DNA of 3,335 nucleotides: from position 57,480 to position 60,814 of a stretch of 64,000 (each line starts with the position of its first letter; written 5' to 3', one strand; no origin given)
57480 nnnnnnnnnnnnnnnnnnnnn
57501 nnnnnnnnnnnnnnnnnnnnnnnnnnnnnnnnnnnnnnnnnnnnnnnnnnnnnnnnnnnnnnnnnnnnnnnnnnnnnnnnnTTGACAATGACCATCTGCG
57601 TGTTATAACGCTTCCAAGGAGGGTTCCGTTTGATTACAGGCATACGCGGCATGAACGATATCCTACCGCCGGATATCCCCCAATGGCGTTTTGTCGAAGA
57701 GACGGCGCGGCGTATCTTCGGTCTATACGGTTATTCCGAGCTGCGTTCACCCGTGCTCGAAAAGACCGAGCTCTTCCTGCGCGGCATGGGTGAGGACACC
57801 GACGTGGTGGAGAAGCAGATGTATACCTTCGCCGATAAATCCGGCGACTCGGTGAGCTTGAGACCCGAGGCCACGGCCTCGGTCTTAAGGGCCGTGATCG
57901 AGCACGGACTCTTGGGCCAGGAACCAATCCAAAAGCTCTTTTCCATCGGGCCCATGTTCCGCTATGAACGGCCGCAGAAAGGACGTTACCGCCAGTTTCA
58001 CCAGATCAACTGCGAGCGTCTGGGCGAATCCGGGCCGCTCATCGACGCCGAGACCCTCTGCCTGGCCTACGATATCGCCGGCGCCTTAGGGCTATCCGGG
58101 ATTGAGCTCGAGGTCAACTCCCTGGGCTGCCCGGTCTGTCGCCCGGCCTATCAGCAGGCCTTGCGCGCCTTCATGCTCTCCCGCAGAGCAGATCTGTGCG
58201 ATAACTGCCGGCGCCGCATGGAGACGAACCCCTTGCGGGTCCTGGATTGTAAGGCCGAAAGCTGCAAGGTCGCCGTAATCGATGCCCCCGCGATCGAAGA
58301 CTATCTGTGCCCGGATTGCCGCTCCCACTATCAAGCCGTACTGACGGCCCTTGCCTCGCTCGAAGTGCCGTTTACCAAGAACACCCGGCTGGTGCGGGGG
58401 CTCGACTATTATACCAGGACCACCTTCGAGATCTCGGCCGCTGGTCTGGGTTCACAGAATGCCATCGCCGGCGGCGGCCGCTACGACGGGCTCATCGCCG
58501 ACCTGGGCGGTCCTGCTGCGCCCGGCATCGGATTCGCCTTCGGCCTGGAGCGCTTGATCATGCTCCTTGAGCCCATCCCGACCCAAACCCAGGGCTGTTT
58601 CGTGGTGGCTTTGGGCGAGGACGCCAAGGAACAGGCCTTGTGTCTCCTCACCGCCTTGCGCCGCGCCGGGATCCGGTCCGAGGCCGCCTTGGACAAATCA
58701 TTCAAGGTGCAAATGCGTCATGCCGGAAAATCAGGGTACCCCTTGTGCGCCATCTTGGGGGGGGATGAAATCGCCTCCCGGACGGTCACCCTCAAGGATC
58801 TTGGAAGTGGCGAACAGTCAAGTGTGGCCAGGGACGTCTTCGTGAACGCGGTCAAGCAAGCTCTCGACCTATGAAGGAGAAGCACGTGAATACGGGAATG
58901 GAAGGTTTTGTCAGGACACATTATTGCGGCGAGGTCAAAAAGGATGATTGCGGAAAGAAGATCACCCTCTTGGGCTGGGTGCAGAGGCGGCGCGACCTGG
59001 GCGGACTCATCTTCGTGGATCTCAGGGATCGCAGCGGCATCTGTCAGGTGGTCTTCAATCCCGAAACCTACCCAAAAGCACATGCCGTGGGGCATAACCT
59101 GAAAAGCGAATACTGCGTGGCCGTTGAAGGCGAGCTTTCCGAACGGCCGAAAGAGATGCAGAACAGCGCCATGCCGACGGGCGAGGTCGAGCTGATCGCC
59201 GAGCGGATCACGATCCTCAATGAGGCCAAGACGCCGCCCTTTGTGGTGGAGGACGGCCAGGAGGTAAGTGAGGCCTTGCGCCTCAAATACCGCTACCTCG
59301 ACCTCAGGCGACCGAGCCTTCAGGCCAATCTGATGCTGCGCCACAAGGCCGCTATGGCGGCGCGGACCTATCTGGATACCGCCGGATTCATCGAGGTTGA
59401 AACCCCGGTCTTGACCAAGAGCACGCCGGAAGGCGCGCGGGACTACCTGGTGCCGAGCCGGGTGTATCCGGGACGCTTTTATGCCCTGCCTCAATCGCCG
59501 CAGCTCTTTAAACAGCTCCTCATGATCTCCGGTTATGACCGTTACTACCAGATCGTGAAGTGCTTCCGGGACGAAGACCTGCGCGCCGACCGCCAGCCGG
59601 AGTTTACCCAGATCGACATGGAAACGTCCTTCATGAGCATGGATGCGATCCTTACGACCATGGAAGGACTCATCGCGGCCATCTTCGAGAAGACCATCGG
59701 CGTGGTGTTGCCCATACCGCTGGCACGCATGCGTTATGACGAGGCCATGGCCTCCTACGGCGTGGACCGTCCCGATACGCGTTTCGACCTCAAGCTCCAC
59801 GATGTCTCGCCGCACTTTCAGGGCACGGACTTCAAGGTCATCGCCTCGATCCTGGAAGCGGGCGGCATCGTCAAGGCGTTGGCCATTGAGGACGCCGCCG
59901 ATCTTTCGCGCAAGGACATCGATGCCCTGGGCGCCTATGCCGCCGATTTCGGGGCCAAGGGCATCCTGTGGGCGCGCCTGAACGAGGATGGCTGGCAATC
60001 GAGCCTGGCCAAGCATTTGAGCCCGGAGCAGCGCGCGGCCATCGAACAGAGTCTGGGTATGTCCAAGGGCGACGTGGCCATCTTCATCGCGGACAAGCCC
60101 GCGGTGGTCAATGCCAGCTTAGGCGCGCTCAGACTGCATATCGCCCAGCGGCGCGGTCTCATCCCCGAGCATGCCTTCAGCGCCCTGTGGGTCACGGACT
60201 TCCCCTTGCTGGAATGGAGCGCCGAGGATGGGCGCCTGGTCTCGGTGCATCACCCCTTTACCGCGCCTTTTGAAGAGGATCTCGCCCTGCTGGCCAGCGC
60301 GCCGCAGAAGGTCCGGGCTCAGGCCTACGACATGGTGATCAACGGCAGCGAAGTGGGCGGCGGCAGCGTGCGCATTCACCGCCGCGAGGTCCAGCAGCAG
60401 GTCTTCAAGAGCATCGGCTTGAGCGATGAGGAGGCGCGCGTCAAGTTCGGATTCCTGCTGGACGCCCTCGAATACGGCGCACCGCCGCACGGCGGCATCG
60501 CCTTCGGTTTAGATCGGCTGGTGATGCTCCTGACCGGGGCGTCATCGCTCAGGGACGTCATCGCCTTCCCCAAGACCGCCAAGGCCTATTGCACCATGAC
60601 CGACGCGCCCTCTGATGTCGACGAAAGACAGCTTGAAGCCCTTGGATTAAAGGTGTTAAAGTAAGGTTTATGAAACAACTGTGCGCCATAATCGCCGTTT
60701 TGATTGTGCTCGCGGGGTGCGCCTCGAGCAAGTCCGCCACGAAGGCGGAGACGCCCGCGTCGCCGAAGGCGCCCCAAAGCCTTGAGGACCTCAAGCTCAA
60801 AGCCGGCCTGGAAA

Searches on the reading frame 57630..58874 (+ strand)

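Call 54: search_protein_families(library=pfam, proteins=[window:57630-58874:+], max_evalue=0.00001)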
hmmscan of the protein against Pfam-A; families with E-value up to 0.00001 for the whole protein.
window:57630-58874:+ (414 aa): 3 families
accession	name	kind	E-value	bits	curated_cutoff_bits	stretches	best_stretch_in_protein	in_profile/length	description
PF13393.11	tRNA-synt_His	-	3.2e-44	151.9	25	1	7-309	1-308/308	Histidyl-tRNA synthetase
PF03129.25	HGTP_anticodon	-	1.3e-14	54.5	21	1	323-410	2-93/94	Anticodon binding domain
PF00587.30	tRNA-synt_2b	-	1.4e-10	42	29.3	1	65-275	1-127/179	tRNA synthetase class II core domain (G, H, P, S and T)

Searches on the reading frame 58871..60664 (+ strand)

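Call 54: search_protein_families(library=pfam, proteins=[window:58871-60664:+], max_evalue=0.00001)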
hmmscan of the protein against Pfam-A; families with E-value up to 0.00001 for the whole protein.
window:58871-60664:+ (597 aa): 3 families
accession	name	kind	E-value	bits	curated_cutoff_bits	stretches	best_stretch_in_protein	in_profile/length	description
PF00152.25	tRNA-synt_2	-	5.9e-121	403.7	25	1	134-569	2-307/308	tRNA synthetases class II (D, K and N)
PF02938.19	GAD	-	5.7e-20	71.8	23.4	1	325-417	2-95/95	GAD domain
PF01336.31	tRNA_anti-codon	-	3.7e-18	65.7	27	1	31-116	1-75/75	OB-fold nucleic acid binding domain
